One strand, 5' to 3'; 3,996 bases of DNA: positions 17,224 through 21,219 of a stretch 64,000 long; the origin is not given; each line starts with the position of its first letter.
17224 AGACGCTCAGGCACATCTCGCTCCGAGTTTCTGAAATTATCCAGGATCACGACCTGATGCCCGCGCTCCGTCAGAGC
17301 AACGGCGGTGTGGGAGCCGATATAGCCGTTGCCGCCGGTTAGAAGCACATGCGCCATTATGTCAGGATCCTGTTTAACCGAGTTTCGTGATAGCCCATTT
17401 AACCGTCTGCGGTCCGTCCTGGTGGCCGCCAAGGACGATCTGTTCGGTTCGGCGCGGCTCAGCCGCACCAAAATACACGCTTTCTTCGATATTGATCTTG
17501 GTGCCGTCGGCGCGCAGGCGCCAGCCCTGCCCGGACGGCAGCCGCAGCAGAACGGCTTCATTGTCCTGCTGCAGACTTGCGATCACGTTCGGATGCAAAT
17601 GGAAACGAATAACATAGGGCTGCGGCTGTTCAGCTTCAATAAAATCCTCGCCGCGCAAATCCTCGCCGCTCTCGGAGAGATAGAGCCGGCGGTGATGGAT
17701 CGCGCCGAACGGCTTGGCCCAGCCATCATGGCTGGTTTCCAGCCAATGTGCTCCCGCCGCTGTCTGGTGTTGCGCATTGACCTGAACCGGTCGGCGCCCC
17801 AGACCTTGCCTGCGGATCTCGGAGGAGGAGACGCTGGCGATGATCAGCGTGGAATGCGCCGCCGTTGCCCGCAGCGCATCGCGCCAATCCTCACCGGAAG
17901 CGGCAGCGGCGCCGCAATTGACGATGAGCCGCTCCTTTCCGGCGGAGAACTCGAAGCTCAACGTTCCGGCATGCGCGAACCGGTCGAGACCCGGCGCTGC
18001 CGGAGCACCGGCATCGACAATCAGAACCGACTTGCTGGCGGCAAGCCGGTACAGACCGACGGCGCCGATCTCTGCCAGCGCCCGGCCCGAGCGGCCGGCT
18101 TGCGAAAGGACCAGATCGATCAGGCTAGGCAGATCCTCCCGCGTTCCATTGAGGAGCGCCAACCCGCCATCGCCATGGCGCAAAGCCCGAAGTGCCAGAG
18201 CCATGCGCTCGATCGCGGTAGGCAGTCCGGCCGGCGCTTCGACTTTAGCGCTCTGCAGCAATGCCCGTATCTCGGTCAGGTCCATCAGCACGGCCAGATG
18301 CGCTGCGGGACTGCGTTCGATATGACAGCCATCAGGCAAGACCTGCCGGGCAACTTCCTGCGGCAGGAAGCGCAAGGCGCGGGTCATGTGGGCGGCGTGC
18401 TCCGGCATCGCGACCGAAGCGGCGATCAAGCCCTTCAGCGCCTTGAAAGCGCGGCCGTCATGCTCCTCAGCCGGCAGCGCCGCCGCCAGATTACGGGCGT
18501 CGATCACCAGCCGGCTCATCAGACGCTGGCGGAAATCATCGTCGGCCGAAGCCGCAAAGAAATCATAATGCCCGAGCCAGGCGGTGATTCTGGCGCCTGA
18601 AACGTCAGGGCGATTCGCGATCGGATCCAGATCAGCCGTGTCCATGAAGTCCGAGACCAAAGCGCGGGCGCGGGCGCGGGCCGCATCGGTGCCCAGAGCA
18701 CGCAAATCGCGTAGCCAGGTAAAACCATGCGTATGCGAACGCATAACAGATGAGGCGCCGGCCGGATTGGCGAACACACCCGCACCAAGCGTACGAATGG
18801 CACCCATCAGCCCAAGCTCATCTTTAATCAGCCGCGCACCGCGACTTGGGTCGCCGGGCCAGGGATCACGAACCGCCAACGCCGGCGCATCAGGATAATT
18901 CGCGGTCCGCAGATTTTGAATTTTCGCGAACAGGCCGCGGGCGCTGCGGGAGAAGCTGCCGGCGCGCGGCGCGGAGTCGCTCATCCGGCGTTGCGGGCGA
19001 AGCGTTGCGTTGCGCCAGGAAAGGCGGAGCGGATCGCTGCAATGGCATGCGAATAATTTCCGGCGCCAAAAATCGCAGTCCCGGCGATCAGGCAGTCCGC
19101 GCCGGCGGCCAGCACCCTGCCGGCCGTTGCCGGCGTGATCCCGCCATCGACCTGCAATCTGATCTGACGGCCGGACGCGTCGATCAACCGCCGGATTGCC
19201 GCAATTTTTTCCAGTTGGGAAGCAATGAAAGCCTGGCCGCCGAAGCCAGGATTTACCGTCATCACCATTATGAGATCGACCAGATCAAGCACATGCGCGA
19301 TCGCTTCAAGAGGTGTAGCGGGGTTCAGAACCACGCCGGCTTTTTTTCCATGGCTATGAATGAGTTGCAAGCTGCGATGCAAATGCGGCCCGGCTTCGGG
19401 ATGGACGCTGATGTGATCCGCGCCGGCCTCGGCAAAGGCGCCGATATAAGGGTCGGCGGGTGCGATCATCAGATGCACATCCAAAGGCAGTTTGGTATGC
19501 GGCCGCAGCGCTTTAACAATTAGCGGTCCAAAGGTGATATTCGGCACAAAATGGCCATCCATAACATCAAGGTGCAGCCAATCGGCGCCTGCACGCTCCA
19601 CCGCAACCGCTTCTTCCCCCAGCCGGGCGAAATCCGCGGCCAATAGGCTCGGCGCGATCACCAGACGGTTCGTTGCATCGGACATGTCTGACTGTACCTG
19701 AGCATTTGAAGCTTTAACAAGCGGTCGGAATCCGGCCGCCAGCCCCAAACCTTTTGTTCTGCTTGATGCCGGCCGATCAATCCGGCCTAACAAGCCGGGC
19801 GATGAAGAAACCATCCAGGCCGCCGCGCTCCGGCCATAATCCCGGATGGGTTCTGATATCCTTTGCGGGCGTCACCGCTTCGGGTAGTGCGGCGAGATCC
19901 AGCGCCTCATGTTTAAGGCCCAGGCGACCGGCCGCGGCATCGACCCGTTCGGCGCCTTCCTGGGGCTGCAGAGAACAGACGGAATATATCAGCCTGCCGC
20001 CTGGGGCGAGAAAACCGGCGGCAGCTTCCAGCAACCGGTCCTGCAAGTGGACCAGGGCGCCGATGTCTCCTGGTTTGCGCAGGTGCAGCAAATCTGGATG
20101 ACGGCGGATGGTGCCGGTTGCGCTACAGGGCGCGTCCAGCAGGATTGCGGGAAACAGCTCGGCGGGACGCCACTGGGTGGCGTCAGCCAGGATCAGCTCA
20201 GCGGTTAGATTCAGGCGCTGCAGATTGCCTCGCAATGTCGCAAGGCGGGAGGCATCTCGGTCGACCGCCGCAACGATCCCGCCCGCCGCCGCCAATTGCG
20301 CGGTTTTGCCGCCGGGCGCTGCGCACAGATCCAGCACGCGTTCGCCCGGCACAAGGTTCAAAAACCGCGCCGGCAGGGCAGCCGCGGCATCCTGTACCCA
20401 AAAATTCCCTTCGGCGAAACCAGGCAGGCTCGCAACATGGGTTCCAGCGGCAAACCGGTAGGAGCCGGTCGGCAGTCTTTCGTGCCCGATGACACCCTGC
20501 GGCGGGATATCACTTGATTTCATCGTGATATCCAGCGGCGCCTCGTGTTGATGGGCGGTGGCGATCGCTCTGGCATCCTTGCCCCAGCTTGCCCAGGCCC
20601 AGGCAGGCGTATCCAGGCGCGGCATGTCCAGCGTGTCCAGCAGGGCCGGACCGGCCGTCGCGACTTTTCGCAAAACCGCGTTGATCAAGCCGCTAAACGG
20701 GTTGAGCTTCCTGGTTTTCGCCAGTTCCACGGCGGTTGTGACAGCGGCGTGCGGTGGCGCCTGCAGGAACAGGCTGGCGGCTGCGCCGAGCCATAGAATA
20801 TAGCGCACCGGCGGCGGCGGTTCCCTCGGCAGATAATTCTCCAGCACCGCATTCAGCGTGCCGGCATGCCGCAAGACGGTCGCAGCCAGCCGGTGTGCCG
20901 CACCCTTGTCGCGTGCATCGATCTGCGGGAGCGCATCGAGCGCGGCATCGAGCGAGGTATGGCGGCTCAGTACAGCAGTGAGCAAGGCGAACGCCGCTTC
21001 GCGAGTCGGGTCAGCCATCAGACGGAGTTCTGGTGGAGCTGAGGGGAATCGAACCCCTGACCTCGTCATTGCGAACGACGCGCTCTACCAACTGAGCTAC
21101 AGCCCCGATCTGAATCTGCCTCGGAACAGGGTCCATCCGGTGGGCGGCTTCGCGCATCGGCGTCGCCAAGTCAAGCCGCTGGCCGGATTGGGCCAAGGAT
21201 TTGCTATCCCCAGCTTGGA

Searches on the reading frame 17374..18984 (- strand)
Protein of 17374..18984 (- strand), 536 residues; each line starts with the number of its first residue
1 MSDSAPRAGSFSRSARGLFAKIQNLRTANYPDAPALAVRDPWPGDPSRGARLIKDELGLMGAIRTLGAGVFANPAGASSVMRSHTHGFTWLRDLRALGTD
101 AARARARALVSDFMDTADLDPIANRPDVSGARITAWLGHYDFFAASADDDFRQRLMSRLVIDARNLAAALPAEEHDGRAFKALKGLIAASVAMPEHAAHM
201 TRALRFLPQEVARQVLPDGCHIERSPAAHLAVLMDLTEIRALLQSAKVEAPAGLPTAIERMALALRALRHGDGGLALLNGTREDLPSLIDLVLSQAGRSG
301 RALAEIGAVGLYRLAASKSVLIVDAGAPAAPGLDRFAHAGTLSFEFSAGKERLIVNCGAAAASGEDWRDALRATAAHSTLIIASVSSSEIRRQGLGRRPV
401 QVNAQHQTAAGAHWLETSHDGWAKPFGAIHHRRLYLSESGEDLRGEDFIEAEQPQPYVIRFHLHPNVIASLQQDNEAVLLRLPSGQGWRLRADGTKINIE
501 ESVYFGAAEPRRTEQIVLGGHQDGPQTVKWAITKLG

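Call 58: search_protein_families(library=pfam, proteins=[window:17374-18984:-], max_evalue=0.00001)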
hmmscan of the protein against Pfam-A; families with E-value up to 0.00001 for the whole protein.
window:17374-18984:- (536 aa): 2 families
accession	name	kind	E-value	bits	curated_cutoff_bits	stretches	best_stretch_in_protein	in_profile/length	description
PF07940.18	Hepar_II_III_C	-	6.1e-69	232.6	24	1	300-531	3-237/237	Heparinase II/III-like, C-terminal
PF16889.11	Hepar_II_III_N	-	1.9e-06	27.9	22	1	130-267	157-299/340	Heparinase II/III N-terminus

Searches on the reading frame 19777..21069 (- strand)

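Call 58: search_protein_families(library=pfam, proteins=[window:19777-21069:-], max_evalue=0.00001)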
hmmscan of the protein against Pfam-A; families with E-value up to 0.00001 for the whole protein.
window:19777-21069:- (430 aa): 2 families
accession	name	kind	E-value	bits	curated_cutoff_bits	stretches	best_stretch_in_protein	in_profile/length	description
PF01189.24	Methyltr_RsmB-F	-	8.1e-45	153.4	27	1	236-426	3-198/199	16S rRNA methyltransferase RsmB/F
PF01029.23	NusB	-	1.6e-19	71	23.1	1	22-137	3-132/133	NusB family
